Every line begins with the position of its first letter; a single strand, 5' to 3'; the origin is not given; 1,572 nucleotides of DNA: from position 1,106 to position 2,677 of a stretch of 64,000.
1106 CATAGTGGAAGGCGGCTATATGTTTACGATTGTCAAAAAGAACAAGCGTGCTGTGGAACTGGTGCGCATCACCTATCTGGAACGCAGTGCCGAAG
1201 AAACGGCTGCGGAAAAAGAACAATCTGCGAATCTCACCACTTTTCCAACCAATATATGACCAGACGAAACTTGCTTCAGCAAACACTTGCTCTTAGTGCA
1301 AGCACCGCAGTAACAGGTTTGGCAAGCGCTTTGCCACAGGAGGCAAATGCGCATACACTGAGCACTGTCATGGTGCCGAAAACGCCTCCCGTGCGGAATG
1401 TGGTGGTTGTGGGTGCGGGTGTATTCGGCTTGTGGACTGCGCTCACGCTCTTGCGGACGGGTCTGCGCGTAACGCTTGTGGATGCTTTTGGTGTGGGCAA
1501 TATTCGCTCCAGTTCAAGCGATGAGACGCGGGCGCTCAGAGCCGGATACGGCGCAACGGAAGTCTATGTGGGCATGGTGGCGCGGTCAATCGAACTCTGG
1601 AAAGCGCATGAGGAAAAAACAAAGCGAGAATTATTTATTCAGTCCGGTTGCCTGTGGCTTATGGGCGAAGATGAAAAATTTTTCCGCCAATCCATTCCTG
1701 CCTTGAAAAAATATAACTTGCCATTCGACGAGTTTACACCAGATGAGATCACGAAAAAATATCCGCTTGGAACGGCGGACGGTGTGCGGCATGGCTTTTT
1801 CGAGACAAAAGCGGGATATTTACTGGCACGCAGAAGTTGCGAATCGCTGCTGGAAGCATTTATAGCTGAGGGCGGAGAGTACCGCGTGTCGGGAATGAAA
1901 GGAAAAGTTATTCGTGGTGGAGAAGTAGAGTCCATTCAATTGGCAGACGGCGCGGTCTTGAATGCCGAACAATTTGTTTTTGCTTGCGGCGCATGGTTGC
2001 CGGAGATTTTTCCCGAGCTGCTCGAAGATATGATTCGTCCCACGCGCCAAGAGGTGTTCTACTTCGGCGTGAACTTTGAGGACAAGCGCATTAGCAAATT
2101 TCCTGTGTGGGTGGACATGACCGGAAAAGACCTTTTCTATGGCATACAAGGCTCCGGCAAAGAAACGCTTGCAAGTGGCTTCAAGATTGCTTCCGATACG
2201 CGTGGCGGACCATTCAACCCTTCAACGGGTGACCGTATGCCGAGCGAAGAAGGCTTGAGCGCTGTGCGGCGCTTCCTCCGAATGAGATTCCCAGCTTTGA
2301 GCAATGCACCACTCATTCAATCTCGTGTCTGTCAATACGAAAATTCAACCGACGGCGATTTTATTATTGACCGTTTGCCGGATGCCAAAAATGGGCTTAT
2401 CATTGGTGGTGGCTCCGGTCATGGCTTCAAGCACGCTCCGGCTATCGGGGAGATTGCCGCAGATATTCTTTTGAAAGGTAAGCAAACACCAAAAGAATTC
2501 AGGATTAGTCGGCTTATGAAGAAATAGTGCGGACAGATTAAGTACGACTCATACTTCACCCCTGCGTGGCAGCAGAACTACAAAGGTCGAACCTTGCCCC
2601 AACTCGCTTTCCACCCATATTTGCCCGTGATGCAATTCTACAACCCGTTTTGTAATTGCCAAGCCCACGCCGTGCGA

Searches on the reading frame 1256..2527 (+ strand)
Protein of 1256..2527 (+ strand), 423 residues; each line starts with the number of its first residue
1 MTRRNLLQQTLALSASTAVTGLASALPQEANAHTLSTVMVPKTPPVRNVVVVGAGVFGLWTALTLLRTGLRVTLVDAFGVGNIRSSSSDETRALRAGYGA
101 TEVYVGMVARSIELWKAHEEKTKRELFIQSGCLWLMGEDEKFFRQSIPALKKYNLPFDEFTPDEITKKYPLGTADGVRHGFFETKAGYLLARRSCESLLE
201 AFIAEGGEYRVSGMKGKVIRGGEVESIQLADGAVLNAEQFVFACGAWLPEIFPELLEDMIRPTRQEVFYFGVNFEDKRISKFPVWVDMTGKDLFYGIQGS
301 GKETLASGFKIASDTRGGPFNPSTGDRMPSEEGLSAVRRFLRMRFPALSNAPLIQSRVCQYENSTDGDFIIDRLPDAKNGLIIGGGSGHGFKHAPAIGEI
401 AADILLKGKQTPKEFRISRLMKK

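Call 50: find_encoding_contigs(protein=window:1256-2527:+, flank=10000, max_places=4)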
Protein window:1256-2527:+ (423 aa): 2 contigs read that carry it; 2 places shown.
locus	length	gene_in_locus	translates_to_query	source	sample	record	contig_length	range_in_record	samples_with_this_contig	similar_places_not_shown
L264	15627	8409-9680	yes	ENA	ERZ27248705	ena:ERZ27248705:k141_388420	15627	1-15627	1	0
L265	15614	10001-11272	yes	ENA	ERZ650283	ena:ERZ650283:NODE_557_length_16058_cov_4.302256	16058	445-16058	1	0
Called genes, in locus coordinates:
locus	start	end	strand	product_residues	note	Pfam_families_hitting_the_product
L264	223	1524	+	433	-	PF01979:Amidohydro_1, PF07969:Amidohydro_3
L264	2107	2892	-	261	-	PF22435:MRM3-like_sub_bind (weak), PF08032:SpoU_sub_bind (weak), PF00588:SpoU_methylase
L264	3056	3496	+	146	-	PF00436:SSB, PF22657:SSB_1 (weak)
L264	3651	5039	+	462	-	PF00590:TP_methylase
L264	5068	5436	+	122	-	-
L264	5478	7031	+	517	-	PF00117:GATase, PF02568:ThiI (faint), PF07722:Peptidase_C26 (weak), PF02540:NAD_synthase (faint), PF00958:GMP_synt_C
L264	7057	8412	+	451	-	PF01595:CNNM, PF00571:CBS, PF03471:CorC_HlyC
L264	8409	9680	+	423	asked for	PF01266:DAO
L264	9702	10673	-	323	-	PF00512:HisKA, PF02518:HATPase_c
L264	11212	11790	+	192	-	PF00072:Response_reg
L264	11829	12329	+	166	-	PF01590:GAF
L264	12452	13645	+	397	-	PF00072:Response_reg (weak), PF00512:HisKA, PF13581:HATPase_c_2 (weak), PF02518:HATPase_c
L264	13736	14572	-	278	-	-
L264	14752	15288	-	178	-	PF25919:BSH_CusB (faint), PF25997:BSH_YhbJ (faint), PF00364:Biotin_lipoyl, PF25917:BSH_RND (weak), PF25973:BSH_CzcB (weak), PF25984:BSH_YknX (weak)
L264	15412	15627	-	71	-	?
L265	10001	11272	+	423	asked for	PF01266:DAO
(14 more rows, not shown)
